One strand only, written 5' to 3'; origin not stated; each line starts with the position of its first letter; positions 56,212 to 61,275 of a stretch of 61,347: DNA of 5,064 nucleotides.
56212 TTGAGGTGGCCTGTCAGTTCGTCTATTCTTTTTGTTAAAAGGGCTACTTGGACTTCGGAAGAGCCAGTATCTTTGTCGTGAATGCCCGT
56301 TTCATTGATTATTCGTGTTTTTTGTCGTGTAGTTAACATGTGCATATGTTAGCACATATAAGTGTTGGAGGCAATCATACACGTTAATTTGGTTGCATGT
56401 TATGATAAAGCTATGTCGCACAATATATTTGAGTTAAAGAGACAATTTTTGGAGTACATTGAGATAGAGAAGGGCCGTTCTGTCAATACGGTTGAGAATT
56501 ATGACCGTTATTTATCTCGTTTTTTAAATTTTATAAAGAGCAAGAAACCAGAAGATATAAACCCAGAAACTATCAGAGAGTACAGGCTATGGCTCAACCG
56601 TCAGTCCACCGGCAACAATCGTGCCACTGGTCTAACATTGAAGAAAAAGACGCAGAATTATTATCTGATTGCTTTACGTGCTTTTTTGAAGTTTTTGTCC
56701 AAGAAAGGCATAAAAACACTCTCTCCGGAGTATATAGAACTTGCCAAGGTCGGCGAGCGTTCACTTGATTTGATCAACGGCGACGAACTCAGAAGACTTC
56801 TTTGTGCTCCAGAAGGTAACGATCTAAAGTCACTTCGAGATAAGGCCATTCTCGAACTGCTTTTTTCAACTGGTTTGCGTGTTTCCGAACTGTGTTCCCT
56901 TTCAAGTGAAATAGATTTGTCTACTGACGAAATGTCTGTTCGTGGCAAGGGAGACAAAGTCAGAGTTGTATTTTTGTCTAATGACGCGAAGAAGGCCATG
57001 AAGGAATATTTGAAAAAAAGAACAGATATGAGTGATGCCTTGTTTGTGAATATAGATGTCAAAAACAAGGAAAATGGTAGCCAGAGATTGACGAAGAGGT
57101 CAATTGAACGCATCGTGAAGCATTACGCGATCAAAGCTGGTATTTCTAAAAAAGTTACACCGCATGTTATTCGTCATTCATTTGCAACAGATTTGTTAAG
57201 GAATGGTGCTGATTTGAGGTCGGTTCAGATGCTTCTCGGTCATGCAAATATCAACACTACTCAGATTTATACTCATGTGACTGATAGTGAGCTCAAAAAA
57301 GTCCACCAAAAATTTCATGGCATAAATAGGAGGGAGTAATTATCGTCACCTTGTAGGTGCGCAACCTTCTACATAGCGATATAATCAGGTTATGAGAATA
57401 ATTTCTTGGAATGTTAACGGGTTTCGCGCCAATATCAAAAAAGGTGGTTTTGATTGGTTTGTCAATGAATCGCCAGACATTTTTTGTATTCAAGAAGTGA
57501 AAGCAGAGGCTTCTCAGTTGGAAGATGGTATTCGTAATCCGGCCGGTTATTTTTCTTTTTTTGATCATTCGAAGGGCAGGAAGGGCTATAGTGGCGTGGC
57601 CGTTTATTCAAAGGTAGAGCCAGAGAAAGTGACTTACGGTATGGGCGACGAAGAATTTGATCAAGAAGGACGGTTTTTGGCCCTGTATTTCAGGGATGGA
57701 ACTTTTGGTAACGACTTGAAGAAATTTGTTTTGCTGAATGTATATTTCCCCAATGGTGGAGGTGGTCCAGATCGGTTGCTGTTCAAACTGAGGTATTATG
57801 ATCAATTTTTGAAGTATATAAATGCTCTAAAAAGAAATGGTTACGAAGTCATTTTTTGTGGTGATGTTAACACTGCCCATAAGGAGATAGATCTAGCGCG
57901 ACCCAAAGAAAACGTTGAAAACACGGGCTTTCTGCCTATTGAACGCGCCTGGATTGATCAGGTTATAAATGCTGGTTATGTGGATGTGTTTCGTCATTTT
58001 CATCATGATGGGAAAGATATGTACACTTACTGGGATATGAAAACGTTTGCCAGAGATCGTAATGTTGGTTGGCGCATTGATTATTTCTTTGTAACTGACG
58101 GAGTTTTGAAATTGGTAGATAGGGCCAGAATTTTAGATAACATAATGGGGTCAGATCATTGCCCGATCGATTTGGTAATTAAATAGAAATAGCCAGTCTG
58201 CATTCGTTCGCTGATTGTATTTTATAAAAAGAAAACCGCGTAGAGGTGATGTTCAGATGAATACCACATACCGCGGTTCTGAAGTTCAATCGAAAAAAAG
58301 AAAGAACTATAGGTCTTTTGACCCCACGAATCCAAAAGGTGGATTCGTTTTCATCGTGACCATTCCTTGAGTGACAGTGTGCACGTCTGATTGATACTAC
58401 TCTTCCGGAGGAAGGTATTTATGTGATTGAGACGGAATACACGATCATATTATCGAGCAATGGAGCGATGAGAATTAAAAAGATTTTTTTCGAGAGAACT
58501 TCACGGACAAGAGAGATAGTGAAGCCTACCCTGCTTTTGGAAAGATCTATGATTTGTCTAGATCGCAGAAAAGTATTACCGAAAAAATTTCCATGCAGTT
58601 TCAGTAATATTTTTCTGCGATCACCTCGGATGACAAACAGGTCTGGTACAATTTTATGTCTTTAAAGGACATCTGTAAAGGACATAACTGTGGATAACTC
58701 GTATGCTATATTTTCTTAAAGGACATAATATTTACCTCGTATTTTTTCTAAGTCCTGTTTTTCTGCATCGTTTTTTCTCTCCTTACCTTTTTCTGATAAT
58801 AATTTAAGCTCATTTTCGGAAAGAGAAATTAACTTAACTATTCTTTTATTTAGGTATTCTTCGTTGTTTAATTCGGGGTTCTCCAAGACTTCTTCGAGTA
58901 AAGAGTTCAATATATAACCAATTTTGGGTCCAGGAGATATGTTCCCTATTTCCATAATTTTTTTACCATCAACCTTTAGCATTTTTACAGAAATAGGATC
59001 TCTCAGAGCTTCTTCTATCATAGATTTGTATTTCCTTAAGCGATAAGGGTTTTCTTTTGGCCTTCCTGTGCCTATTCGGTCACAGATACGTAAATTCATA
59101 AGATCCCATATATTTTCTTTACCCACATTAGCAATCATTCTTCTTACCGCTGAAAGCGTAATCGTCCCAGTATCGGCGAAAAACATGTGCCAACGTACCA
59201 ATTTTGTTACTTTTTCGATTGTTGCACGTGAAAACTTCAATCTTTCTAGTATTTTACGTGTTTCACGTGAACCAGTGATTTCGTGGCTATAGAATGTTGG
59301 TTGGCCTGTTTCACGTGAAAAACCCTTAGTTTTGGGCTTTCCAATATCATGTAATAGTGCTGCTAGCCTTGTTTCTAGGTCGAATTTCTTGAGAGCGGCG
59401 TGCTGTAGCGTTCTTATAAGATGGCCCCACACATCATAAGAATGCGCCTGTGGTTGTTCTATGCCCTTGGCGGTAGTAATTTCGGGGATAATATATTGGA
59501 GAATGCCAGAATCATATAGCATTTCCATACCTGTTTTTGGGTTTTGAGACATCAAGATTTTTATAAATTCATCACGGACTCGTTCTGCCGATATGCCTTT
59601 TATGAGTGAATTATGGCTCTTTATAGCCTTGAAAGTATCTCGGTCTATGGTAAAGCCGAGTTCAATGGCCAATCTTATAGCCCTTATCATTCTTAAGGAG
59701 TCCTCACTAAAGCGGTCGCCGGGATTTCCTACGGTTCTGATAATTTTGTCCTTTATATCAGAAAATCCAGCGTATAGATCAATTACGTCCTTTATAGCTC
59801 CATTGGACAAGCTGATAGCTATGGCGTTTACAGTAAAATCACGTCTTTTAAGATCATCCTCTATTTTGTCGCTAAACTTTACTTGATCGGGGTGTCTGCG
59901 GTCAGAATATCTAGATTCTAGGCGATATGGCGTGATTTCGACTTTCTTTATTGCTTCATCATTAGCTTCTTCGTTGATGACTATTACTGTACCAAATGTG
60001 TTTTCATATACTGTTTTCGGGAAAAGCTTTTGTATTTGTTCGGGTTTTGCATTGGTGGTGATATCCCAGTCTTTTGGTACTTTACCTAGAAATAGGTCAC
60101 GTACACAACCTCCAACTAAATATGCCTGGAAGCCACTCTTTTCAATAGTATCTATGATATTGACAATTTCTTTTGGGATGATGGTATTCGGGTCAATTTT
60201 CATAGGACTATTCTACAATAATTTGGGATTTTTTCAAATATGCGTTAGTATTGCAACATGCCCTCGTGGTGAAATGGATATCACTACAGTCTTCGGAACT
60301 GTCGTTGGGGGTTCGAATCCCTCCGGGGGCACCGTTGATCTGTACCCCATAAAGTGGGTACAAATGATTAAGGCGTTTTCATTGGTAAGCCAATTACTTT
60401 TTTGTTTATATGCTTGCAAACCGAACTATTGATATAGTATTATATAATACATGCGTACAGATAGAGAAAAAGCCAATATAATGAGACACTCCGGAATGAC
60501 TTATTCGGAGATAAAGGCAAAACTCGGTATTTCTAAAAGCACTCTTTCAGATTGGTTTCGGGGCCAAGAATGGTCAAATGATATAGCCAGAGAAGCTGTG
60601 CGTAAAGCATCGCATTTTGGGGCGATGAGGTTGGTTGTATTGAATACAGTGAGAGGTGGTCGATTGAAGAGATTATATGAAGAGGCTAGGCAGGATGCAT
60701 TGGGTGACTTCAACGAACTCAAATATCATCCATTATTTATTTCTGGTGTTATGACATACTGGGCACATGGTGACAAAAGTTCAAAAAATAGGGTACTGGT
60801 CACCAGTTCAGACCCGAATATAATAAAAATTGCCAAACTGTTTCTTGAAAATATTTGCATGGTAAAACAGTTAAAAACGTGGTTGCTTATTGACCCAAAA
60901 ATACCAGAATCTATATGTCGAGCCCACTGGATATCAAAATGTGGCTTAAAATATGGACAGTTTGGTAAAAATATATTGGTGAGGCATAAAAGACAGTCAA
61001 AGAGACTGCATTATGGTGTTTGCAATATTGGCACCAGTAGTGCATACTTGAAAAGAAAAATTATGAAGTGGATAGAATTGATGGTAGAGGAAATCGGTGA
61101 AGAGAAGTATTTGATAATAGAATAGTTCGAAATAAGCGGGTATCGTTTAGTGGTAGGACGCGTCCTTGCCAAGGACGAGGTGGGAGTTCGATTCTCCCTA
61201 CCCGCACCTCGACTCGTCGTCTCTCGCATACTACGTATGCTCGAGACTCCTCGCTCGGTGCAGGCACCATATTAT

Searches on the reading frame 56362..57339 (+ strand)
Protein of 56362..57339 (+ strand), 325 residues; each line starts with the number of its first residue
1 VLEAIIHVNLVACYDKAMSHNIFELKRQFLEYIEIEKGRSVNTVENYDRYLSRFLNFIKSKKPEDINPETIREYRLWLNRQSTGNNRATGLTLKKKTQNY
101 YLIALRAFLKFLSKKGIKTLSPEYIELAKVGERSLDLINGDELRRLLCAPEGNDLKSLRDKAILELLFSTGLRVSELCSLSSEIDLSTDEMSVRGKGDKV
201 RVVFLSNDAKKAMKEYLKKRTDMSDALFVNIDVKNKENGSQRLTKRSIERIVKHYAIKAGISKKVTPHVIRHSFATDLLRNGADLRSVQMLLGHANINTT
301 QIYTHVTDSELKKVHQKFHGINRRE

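Call 48: search_protein_families(library=pfam, proteins=[window:56362-57339:+], max_evalue=0.01)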
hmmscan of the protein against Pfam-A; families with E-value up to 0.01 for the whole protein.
window:56362-57339:+ (325 aa): 5 families
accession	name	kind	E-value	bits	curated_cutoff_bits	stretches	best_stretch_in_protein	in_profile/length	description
PF00589.27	Phage_integrase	-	3.1e-46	157.7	27.1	1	138-309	3-171/172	Phage integrase family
PF02899.23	Phage_int_SAM_1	-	2.9e-14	53.5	22.3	1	28-115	3-82/83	Phage integrase, N-terminal SAM-like domain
PF13495.12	Phage_int_SAM_4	-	2.1e-12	47.7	27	2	28-81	4-56/85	Phage integrase, N-terminal SAM-like domain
PF13102.12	Phage_int_SAM_5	-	6.2e-08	33.3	22.3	1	28-122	5-92/98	Phage integrase SAM-like domain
PF08998.16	Epsilon_antitox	-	0.0022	18.8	25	0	269-323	23-77/82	Bacterial epsilon antitoxin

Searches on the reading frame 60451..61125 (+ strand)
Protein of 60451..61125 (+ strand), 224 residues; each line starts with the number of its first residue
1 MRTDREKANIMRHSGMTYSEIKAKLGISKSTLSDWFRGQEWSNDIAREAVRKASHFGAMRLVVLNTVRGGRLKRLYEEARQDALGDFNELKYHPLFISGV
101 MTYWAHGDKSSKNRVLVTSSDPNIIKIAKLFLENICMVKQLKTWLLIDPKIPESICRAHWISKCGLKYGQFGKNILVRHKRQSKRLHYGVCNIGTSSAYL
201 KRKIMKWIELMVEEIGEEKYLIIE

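Call 48: search_protein_families(library=pfam, proteins=[window:60451-61125:+], max_evalue=0.01)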
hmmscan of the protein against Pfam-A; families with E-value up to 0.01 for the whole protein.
window:60451-61125:+ (224 aa): 3 families
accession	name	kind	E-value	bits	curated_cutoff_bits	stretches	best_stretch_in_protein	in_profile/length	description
PF01381.28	HTH_3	-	1.1e-05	25.8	23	1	13-39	7-33/55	Helix-turn-helix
PF13384.12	HTH_23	-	0.00053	20.2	24.6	1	5-37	5-39/50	Homeodomain-like domain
PF13518.12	HTH_28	-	0.0014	19.2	25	0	14-35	11-32/52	Helix-turn-helix domain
